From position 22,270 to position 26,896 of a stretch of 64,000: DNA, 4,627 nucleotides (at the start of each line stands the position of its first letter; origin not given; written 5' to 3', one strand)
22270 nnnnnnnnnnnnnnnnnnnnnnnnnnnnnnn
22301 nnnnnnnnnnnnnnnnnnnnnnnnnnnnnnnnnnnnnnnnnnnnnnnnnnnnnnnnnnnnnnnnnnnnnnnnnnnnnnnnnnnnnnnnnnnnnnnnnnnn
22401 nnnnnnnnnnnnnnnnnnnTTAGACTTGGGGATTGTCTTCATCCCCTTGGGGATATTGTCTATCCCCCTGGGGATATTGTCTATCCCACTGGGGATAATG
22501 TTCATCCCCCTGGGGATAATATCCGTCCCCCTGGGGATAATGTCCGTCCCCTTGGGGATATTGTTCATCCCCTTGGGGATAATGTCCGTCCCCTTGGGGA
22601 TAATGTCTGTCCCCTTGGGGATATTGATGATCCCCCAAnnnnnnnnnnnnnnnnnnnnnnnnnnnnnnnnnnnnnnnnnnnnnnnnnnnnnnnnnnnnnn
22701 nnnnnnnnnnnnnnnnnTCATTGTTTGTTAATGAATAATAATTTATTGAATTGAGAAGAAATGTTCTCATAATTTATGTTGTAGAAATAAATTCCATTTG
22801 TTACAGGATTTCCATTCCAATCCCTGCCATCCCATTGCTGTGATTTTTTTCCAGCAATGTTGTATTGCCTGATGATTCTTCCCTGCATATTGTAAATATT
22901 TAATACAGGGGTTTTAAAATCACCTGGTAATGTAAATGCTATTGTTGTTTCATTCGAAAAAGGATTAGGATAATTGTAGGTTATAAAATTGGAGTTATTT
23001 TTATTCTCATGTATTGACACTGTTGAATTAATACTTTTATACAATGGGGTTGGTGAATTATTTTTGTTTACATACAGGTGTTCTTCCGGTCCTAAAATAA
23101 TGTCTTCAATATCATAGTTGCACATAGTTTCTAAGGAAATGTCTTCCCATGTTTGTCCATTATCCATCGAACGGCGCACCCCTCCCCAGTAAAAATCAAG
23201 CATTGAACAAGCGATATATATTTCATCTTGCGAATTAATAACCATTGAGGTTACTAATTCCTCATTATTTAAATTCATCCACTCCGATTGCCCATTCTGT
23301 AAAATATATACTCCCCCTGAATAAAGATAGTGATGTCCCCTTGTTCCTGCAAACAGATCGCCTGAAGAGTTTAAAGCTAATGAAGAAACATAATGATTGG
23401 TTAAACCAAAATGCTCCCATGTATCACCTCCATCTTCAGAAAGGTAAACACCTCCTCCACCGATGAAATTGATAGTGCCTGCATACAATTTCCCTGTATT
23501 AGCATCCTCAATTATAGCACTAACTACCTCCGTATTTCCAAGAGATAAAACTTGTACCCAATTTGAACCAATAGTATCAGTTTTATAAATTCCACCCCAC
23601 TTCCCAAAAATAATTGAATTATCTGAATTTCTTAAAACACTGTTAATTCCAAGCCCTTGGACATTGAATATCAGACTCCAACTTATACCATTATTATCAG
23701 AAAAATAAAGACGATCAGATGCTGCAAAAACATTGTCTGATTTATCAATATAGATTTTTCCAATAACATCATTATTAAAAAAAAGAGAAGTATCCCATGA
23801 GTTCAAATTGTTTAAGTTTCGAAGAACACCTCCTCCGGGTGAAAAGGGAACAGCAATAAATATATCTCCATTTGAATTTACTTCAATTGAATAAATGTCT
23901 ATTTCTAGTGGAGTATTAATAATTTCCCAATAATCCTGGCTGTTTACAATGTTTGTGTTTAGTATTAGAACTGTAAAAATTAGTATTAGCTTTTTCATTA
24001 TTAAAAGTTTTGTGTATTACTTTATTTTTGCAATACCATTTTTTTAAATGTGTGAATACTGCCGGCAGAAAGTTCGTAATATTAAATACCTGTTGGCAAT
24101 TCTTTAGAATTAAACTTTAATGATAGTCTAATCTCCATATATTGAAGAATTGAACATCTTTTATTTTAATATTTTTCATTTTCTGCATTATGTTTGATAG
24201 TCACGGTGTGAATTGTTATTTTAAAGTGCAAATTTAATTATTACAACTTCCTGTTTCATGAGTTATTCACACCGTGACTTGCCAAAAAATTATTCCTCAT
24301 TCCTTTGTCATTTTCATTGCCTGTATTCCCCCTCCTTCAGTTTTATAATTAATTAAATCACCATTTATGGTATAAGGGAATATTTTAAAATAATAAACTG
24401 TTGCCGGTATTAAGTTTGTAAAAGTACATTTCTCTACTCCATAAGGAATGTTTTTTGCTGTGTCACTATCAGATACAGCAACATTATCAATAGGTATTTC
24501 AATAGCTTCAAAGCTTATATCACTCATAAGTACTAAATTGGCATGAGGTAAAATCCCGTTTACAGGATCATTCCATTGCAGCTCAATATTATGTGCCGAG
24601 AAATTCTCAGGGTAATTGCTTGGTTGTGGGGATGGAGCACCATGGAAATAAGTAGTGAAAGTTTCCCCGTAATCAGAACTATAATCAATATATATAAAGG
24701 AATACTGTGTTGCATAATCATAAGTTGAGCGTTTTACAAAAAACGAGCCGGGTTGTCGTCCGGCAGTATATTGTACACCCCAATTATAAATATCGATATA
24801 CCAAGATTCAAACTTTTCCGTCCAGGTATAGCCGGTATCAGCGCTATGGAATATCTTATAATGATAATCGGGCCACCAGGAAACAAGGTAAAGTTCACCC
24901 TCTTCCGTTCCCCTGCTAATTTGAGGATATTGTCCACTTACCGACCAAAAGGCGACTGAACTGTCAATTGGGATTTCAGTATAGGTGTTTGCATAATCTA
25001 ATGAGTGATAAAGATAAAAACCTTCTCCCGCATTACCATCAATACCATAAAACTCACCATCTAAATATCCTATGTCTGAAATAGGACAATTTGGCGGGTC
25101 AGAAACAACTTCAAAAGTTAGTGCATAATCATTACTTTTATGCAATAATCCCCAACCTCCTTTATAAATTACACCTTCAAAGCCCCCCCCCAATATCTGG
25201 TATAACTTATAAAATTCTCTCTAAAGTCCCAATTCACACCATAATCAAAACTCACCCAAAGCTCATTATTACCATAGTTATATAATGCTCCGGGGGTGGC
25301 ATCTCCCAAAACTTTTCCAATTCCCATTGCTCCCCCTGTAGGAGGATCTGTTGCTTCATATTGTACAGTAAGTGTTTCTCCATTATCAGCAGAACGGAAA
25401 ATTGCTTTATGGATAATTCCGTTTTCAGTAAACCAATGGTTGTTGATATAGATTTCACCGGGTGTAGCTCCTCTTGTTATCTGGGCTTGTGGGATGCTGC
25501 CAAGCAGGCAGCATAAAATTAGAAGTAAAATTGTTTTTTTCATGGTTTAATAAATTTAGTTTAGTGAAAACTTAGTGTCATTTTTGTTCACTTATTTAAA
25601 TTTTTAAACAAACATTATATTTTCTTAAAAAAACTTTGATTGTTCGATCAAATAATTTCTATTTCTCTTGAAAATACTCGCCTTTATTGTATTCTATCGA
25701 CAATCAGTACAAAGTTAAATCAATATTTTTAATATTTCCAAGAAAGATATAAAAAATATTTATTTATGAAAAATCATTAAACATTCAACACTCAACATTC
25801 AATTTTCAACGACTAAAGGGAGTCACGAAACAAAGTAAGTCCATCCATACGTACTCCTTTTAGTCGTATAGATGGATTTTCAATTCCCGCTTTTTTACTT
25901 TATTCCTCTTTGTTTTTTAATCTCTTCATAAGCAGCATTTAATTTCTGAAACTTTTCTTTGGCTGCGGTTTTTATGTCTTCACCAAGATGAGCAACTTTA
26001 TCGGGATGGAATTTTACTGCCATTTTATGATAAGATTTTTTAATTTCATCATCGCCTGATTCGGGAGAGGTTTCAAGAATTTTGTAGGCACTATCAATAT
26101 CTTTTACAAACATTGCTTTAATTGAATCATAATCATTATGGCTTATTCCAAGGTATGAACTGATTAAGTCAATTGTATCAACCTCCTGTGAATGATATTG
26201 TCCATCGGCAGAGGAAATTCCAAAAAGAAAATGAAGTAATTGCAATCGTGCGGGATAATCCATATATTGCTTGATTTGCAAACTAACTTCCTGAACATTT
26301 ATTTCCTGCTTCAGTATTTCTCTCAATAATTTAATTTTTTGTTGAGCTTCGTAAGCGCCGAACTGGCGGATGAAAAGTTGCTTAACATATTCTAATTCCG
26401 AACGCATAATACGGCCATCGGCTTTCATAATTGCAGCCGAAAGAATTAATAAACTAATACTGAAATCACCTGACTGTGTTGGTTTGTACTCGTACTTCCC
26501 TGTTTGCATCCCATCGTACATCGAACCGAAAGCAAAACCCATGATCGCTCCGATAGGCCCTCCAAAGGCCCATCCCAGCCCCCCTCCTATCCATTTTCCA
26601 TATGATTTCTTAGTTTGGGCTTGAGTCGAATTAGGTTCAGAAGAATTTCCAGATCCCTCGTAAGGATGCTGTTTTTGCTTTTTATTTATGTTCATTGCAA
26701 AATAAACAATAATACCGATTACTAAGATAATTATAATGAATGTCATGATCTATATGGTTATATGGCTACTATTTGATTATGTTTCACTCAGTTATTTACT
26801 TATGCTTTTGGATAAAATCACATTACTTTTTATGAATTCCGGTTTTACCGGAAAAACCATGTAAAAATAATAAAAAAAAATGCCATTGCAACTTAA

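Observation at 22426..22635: Ten head-to-tail 21-bp repeats, each a small palindrome, in a convergent intergenic region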

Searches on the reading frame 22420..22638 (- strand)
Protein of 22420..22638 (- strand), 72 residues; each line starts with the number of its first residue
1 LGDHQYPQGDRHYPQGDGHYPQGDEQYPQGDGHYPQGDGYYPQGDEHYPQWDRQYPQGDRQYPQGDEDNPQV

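Call 35: search_protein_families(library=pfam, proteins=[window:22420-22638:-], max_evalue=0.1)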
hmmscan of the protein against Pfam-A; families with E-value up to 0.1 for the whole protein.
window:22420-22638:- (72 aa): 0 families

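Call 36: find_homologous_proteins(query=window:22420-22638:-, max_evalue=0.001)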
Query window:22420-22638:-: 67 candidates shared short words with the query, none scored E <= 0.001.

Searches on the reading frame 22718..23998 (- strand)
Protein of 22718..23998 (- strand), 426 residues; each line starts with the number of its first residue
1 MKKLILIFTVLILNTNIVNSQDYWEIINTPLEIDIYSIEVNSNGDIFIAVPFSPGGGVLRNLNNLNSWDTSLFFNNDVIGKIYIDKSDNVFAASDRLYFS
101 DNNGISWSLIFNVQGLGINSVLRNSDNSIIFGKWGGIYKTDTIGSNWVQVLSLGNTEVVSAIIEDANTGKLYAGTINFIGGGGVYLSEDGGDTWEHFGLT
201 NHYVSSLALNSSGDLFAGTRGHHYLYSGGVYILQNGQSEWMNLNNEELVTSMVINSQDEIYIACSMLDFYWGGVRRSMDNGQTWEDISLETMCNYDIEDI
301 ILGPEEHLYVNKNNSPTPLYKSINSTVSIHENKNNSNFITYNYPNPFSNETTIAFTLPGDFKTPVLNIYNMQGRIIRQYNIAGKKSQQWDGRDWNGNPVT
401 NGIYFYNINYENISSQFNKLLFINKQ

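Call 7: search_protein_families(library=pfam, proteins=[window:22718-23998:-], max_evalue=0.01)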
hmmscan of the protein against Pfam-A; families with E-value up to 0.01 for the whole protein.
window:22718-23998:- (426 aa): 6 families
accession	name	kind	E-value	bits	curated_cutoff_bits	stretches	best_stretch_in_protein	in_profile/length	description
PF13860.13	FlgD_ig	-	2.7e-08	34.1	27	1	350-411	11-76/79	FlgD Ig-like domain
PF18962.6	Por_Secre_tail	-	9e-08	32.7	27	1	343-420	2-73/75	Secretion system C-terminal sorting domain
PF02012.26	BNR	-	2e-06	27.4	27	0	98-109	1-12/12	BNR/Asp-box repeat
PF13585.12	CHU_C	-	3e-05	24.5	27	1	359-415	24-77/86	CHU_C Type IX secretion signal domain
PF15902.12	Sortilin-Vps10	-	6.4e-05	22.4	33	0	137-204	3-67/446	Sortilin, neurotensin receptor 3,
PF07494.17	Reg_prop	-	7.9e-05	22.9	20.4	0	198-221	1-24/24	Two component regulator propeller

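Call 10: find_encoding_contigs(protein=window:22718-23998:-, flank=6000, max_places=10)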
Protein window:22718-23998:- (426 aa): no gene with exactly this product is on record in the collection.

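Call 90: search_protein_families(library=padloc, proteins=[window:22718-23998:-], max_evalue=0.01)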
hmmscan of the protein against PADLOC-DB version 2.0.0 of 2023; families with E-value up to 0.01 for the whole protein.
window:22718-23998:- (426 aa): 0 families

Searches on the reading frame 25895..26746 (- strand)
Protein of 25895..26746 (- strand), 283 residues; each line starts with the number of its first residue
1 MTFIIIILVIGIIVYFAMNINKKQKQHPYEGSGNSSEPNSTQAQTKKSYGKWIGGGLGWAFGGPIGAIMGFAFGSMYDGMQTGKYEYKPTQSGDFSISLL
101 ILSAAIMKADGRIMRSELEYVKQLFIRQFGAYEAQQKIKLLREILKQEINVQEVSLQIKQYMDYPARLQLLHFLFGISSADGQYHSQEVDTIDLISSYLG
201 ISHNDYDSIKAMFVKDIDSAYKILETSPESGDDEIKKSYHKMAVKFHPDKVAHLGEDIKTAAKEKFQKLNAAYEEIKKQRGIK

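Call 7: search_protein_families(library=pfam, proteins=[window:25895-26746:-], max_evalue=0.01)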
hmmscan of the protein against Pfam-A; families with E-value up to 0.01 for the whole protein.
window:25895-26746:- (283 aa): 3 families
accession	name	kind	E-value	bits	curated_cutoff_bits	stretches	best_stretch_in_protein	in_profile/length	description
PF05099.18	TerB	-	4.1e-19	69.4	24.4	1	98-210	3-117/118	Tellurite resistance protein TerB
PF00226.36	DnaJ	-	2.3e-13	50.5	27.8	1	220-277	2-54/63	DnaJ domain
PF25184.1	YxzE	-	0.00086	20.7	40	1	1-56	1-57/65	YxzE-like putative bacteriocin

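Call 38: find_encoding_contigs(protein=window:25895-26746:-, flank=8000, max_places=10)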
Protein window:25895-26746:- (283 aa): 3 contigs read that carry it; 2 places shown.
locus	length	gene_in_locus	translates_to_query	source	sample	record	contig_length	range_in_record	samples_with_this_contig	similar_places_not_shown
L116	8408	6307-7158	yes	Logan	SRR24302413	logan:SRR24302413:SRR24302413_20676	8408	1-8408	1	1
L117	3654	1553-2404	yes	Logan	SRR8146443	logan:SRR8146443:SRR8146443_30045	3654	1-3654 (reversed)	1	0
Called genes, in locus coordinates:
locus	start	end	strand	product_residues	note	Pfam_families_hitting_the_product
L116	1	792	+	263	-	?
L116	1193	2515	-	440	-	PF13173:AAA_14, PF13635:DUF4143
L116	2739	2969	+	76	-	PF09926:DUF2158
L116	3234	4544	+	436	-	PF05222:AlaDh_PNT_N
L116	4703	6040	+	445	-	PF01488:Shikimate_DH (weak), PF03435:Sacchrp_dh_NADP, PF16653:Sacchrp_dh_C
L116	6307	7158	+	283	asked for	PF27507:DjlA_TM, PF05099:TerB, PF00226:DnaJ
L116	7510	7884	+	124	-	-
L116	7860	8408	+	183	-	?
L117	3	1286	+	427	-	?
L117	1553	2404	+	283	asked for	PF27507:DjlA_TM, PF05099:TerB, PF00226:DnaJ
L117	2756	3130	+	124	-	-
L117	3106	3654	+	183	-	?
